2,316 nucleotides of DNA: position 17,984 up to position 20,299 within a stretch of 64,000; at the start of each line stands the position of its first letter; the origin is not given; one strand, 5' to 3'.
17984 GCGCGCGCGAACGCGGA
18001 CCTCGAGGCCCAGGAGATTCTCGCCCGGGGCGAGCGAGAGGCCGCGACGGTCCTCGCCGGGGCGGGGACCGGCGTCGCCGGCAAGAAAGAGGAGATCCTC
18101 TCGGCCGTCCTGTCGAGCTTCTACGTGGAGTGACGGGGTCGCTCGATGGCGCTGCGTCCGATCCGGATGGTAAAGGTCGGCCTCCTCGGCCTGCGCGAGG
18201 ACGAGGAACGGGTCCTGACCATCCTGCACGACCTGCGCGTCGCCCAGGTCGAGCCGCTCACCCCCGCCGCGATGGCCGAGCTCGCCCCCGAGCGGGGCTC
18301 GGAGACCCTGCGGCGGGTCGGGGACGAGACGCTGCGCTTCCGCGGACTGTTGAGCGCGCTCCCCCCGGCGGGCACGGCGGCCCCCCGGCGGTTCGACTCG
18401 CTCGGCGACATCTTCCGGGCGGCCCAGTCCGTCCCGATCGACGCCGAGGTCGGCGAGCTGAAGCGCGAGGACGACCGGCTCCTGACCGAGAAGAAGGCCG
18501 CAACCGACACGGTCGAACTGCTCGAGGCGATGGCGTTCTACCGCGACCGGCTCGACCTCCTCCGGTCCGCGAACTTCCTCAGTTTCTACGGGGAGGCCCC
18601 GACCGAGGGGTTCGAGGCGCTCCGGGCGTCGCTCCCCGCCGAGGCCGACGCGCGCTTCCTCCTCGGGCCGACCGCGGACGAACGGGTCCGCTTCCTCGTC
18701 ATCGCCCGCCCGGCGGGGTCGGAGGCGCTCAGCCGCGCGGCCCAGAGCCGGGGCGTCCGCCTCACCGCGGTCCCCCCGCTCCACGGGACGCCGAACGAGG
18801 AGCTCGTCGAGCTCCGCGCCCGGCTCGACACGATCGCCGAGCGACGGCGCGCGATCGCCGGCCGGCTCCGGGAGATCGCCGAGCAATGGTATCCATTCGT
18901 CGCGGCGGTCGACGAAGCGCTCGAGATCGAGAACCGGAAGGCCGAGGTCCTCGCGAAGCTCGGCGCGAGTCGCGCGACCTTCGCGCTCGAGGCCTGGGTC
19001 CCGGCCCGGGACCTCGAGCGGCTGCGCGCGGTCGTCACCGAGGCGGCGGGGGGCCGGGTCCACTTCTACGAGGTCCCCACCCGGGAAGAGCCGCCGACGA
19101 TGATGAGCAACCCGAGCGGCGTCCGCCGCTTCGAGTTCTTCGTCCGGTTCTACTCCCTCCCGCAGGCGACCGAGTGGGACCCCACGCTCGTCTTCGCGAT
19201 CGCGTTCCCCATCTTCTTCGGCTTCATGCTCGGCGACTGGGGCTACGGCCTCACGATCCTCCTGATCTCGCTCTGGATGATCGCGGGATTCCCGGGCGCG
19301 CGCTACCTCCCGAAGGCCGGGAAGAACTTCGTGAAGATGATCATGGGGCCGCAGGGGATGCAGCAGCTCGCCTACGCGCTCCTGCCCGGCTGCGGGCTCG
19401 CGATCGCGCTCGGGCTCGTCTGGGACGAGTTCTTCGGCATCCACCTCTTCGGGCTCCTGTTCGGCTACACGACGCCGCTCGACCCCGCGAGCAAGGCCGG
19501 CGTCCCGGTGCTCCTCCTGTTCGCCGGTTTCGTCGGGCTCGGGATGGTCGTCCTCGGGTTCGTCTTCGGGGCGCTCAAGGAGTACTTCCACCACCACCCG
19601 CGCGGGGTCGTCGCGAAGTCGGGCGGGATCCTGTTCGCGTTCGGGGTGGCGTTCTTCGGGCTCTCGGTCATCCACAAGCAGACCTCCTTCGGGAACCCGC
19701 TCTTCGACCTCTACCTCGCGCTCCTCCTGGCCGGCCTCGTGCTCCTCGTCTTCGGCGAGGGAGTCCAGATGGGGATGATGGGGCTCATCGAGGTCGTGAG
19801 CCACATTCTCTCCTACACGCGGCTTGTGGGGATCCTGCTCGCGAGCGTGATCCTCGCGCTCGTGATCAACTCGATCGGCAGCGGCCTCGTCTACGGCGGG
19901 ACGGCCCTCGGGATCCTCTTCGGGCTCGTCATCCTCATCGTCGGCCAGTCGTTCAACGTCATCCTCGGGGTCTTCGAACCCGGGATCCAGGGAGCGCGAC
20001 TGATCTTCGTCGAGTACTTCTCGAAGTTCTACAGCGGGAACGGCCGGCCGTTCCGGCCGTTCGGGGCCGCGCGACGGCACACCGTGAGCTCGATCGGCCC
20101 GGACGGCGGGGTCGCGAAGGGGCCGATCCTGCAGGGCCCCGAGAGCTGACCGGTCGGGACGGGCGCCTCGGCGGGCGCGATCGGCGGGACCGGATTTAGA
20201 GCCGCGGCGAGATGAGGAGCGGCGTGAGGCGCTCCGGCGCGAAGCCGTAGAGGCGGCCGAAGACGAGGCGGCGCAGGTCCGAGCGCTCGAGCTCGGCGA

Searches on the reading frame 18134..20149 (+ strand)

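Call 13: search_protein_families(library=pfam, proteins=[window:18134-20149:+], max_evalue=0.001)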
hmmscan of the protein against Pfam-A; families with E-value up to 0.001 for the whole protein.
window:18134-20149:+ (671 aa): 1 family
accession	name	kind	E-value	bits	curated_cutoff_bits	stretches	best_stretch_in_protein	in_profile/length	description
PF01496.24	V_ATPase_I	-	2.8e-21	75.7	30.7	2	271-385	295-416/815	V-type ATPase 116kDa subunit family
